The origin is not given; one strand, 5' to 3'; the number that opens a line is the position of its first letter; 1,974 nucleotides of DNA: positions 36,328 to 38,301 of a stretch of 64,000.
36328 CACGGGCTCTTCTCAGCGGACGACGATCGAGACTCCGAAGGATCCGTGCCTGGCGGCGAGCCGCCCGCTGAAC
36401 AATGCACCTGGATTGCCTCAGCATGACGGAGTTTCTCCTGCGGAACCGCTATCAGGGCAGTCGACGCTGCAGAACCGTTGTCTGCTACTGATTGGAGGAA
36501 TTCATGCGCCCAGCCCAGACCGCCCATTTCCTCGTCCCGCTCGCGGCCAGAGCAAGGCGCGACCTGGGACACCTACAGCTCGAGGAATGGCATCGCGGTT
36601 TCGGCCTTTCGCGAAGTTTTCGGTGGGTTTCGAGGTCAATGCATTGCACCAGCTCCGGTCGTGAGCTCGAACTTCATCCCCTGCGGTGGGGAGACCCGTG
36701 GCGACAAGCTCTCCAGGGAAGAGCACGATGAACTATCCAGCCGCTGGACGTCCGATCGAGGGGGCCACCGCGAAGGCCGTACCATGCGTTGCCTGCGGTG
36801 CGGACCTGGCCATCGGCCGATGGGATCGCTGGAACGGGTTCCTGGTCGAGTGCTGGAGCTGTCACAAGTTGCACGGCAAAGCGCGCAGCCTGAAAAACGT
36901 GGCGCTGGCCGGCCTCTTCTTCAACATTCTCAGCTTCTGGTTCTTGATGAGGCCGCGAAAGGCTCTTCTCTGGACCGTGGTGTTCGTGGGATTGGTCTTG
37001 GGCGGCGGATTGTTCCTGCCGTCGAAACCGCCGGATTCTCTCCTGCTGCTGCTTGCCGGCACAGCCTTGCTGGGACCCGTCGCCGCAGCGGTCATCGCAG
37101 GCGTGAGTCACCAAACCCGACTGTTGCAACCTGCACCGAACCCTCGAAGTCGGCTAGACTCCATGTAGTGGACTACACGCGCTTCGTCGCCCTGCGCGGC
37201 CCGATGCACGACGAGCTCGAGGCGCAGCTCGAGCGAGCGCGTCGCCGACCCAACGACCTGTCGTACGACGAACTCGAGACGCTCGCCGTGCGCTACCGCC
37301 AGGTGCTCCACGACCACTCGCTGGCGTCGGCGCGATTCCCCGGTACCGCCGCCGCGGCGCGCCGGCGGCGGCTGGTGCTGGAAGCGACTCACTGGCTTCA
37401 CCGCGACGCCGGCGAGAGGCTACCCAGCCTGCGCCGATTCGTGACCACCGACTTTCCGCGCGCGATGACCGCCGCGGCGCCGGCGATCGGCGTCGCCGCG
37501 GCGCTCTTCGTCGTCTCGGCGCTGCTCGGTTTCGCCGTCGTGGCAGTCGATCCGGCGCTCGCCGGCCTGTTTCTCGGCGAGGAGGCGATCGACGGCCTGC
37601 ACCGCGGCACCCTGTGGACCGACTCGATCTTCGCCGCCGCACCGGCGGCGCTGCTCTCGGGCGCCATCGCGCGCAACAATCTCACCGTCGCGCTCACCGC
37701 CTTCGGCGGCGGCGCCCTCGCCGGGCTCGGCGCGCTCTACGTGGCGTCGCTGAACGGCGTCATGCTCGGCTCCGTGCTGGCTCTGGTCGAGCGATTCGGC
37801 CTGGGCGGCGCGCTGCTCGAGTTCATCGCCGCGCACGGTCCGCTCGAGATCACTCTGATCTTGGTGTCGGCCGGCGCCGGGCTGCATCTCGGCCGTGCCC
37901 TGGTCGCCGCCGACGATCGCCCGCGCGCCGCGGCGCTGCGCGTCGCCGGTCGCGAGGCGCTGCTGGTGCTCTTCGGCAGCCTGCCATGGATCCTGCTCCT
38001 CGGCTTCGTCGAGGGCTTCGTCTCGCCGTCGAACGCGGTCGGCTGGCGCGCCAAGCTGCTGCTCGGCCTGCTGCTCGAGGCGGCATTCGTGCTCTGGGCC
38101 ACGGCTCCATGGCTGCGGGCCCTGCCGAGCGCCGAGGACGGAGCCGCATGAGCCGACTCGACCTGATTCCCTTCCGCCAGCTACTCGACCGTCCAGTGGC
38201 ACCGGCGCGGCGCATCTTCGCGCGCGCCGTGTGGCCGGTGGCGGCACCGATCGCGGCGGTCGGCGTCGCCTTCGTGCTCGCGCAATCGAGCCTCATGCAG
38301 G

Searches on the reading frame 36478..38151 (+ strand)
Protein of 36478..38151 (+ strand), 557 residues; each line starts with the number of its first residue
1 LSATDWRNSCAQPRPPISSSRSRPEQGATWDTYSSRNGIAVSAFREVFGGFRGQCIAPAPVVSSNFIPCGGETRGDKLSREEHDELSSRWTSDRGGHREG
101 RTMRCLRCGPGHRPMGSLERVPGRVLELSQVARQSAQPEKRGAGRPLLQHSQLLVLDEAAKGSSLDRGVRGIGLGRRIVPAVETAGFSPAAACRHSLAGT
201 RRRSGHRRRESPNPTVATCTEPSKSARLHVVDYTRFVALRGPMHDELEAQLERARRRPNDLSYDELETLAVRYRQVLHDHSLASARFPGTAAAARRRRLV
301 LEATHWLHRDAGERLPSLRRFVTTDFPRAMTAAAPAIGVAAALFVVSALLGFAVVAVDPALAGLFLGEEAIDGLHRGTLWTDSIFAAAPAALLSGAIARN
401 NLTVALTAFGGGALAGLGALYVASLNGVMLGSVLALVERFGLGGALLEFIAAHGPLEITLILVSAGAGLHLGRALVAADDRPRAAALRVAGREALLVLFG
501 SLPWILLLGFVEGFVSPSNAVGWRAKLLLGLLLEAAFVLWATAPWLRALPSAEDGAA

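Call 7: search_protein_families(library=pfam, proteins=[window:36478-38151:+], max_evalue=0.001)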
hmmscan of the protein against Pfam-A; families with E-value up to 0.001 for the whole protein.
window:36478-38151:+ (557 aa): 1 family
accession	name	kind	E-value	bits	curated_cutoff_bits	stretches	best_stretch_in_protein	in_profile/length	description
PF01944.22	SpoIIM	-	2e-26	93.3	26.9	1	340-517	1-163/163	Stage II sporulation protein M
